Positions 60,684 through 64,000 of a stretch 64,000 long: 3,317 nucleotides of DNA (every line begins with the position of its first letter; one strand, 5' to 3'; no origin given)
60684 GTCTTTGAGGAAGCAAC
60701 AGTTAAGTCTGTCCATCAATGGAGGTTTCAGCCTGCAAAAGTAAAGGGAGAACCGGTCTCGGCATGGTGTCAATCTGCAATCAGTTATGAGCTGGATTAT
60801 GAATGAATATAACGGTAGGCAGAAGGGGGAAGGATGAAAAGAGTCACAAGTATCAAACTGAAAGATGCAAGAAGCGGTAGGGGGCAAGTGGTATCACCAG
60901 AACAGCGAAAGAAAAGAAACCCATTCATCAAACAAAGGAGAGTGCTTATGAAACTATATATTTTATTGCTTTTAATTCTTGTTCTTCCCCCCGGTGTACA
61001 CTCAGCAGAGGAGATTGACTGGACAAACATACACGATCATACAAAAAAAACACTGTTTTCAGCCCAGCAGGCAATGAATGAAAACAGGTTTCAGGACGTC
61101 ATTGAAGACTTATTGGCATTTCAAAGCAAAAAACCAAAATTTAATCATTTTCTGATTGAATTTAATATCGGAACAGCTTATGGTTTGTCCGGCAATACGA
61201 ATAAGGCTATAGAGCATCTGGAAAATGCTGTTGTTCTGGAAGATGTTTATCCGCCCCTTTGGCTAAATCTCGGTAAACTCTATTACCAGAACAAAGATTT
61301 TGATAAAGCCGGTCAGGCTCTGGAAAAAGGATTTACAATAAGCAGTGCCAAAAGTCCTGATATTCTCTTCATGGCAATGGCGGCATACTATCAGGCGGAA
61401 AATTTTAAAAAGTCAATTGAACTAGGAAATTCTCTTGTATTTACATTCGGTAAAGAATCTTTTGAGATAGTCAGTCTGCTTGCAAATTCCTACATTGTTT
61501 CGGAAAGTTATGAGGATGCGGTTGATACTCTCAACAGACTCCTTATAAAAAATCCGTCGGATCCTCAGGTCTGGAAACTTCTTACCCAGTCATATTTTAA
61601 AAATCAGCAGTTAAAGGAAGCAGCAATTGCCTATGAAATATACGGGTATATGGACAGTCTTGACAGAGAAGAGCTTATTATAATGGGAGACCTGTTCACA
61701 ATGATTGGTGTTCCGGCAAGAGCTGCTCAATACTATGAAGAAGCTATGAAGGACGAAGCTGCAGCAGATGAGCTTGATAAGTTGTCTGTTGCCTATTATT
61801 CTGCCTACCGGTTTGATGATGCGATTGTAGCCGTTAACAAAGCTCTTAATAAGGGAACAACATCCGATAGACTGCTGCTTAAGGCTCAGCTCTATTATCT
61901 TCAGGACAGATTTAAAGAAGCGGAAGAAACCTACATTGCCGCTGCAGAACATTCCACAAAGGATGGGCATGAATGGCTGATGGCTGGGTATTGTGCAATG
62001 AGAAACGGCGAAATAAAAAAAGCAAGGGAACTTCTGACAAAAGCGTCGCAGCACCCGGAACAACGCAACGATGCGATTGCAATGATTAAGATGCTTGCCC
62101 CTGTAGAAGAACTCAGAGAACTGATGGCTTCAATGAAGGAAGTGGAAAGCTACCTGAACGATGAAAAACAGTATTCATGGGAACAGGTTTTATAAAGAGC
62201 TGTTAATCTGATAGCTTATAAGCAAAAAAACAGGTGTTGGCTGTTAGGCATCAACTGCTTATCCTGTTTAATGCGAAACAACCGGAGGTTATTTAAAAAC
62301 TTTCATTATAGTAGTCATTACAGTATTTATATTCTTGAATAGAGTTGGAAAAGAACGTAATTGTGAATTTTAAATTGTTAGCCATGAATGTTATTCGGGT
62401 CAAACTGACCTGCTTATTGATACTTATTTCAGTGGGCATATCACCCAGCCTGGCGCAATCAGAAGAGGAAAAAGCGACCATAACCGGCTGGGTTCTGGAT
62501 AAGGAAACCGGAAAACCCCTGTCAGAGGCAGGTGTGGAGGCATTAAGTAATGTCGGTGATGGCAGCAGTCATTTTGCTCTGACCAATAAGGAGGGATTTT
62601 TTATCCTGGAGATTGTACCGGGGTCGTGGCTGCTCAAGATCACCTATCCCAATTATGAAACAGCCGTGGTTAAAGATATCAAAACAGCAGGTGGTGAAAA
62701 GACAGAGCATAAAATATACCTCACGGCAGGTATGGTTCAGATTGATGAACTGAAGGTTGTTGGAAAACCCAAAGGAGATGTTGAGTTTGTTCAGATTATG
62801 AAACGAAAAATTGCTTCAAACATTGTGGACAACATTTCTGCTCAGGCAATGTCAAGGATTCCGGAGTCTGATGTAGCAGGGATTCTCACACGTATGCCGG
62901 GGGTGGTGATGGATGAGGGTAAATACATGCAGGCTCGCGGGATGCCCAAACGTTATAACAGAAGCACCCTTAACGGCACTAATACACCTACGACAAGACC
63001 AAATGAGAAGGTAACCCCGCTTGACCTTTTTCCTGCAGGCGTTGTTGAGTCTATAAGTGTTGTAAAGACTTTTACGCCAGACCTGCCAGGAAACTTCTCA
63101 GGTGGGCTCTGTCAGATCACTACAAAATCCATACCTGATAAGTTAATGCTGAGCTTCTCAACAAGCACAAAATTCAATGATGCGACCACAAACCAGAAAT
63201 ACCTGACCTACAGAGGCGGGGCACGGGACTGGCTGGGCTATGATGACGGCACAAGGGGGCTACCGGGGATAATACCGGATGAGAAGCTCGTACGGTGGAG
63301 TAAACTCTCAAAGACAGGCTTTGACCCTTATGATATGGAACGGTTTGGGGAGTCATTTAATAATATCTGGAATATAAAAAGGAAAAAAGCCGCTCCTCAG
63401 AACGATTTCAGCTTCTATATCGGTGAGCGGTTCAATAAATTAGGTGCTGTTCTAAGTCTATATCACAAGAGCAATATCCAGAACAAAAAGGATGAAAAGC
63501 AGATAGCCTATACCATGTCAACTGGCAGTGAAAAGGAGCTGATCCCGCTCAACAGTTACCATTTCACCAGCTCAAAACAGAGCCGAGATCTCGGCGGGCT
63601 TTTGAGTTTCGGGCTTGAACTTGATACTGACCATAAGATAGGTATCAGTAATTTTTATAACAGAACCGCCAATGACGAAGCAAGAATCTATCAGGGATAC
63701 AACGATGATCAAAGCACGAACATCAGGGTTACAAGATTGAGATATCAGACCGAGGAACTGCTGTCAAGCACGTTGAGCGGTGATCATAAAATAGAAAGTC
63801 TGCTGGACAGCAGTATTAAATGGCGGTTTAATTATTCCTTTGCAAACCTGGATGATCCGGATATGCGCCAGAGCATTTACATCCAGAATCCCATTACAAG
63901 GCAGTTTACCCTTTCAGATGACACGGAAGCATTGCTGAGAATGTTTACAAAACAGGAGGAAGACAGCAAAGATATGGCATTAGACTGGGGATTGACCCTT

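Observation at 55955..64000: Vibrio TtpB-TtpC-ExbB-ExbD-TonB-TtpD-type energiser plus receptor, apparently wired to phosphate starvation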

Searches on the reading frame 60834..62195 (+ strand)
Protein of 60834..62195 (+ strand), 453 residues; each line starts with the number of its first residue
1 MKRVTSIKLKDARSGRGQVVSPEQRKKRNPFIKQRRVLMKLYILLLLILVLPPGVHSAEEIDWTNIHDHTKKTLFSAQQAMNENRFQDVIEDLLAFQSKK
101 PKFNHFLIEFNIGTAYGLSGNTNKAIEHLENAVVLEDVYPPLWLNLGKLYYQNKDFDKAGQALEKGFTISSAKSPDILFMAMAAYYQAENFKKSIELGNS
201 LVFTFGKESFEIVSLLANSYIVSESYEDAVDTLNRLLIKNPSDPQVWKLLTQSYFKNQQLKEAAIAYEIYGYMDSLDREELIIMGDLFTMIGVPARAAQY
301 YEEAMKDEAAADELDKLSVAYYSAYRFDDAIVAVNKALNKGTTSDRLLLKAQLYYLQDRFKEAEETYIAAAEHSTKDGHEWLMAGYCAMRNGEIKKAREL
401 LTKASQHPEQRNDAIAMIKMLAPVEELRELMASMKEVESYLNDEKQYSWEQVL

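Call 3: search_protein_families(library=pfam, proteins=[window:60834-62195:+], max_evalue=0.01)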
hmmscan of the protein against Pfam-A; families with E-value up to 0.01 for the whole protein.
window:60834-62195:+ (453 aa): 22 families
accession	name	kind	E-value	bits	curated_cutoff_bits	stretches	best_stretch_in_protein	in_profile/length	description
PF07719.23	TPR_2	-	1.6e-22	78.2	27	1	142-166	3-27/34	Tetratricopeptide repeat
PF14559.12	TPR_19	-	3e-22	79.2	25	3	210-252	25-67/68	Tetratricopeptide repeat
PF13428.12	TPR_14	-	7.4e-20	69.9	23.5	1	215-251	6-42/44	Tetratricopeptide repeat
PF13432.12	TPR_16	-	5.7e-18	65.5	32.7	3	216-268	3-55/65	Tetratricopeptide repeat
PF00515.34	TPR_1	-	4.5e-15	55.2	27.8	1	142-165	3-26/34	Tetratricopeptide repeat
PF12895.13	ANAPC3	-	2.5e-14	53.8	27.2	2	325-403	3-81/82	Anaphase-promoting complex, cyclosome, subunit 3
PF13424.12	TPR_12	-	3e-09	37.4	30.1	0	349-404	8-71/77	Tetratricopeptide repeat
PF23914.1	TPR_CcmH_CycH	-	9.7e-09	35.7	42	0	143-236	53-147/158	Cytochrome c-type biogenesis protein H TPR domain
PF13181.12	TPR_8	-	2.6e-08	33.8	25.7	1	142-170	3-31/34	Tetratricopeptide repeat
PF13371.12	TPR_9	-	3.7e-08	33.7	35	0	217-270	2-55/73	Tetratricopeptide repeat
PF13174.12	TPR_6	-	4.2e-06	27.5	26.3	0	143-165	3-25/33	Tetratricopeptide repeat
PF13414.12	TPR_11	-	5.5e-06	26.4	26.8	1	115-153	3-41/42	TPR repeat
PF13176.12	TPR_7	-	6.1e-06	26.4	27.9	0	348-377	3-32/36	Tetratricopeptide repeat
PF24575.1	TPR_Slam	-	3.1e-05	24.8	35.2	0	78-160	20-101/104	Surface lipoprotein assembly modifier, N-terminal TPR repeats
PF25063.1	ARM_TT21_C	-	6.6e-05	23.3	35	0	215-268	100-153/209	Tetratricopeptide repeat protein 21 C-terminal ARM domain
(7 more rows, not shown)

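Call 8: find_encoding_contigs(protein=window:60834-62192:+, flank=10000, max_places=6)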
Protein window:60834-62192:+ (453 aa): 1 contig read that carries it; 1 place shown.
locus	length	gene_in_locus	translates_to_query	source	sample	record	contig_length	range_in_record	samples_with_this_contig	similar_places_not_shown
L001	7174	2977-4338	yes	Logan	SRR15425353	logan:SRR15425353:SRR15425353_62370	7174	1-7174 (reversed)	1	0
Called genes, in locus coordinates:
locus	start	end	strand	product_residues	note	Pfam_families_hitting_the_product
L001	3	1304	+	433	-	?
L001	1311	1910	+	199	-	PF01618:MotA_ExbB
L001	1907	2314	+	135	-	PF02472:ExbD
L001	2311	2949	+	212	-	PF03544:TonB_C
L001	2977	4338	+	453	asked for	PF12895:ANAPC3 (faint), PF00515:TPR_1 (faint), PF07719:TPR_2 (faint), PF13174:TPR_6 (faint), PF13176:TPR_7 (faint), PF13181:TPR_8 (faint), PF13414:TPR_11 (faint), PF13424:TPR_12 (faint), +5 more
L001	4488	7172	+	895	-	?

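Call 64: search_protein_families(library=ncbifam, proteins=[window:60834-62195:+], max_evalue=0.0001)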
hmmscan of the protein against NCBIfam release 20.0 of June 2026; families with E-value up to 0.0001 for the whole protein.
window:60834-62195:+ (453 aa): 11 families
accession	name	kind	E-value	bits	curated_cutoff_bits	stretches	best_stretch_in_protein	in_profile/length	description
TIGR02917.1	PEP_TPR_lipo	equivalog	9.4e-17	60.2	312.2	2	112-268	573-727/899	XrtA/PEP-CTERM system TPR-repeat protein PrsT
TIGR00540.1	TPR_hemY_coli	hypoth_equivalog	2.5e-14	52.9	142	2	342-419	81-158/385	heme biosynthesis-associated TPR protein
NF040959.1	MamA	equivalog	1.1e-13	51.1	200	2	144-265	41-159/204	magnetosome protein MamA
TIGR02521.1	type_IV_pilW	equivalog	1.4e-12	47.7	154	0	109-171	34-96/234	type IV pilus biogenesis/stability protein PilW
NF052415.1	T3SS_chap_SctY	equivalog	1.3e-11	44.9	70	0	207-270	37-103/106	type III secretion apparatus assembly chaperone SctY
NF033920.0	C39_PA2778_fam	equivalog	1.5e-08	34.3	150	0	345-406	191-252/255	PA2778 family cysteine peptidase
TIGR02552.1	LcrH_SycD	equivalog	4.5e-07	29.6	104.8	0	223-316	31-124/136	SycD/LcrH family type III secretion system chaperone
NF053607.1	CHU_0125_OmpA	equivalog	5.8e-07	28.4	620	1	318-432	26-144/639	CHU_0125 family OmpA-like outer membrane integrity protein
NF052400.1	M48_BAM_BepA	equivalog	1.6e-06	27.2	570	0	216-264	381-429/483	beta-barrel assembly-enhancing protease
TIGR02795.1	tol_pal_ybgF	equivalog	2.1e-06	28.3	90.1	0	350-411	45-110/119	tol-pal system protein YbgF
NF008757.0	PRK11788.1-5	equivalog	3.7e-05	23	363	0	146-267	186-304/388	lipopolysaccharide assembly protein LapB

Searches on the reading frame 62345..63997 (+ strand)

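Call 3: search_protein_families(library=pfam, proteins=[window:62345-63997:+], max_evalue=0.01)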
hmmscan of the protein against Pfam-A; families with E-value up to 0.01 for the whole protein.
window:62345-63997:+ (551 aa): 3 families
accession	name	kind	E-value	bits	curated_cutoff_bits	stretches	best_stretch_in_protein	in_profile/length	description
PF13620.12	CarboxypepD_reg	-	3.8e-11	43.6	32.3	1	45-126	1-81/82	Carboxypeptidase regulatory-like domain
PF07715.20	Plug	-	5.5e-08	33.7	23.9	1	159-244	7-95/107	TonB-dependent Receptor Plug Domain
PF13715.12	CarbopepD_reg_2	-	0.00015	22.2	32.2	1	46-138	1-88/88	CarboxypepD_reg-like domain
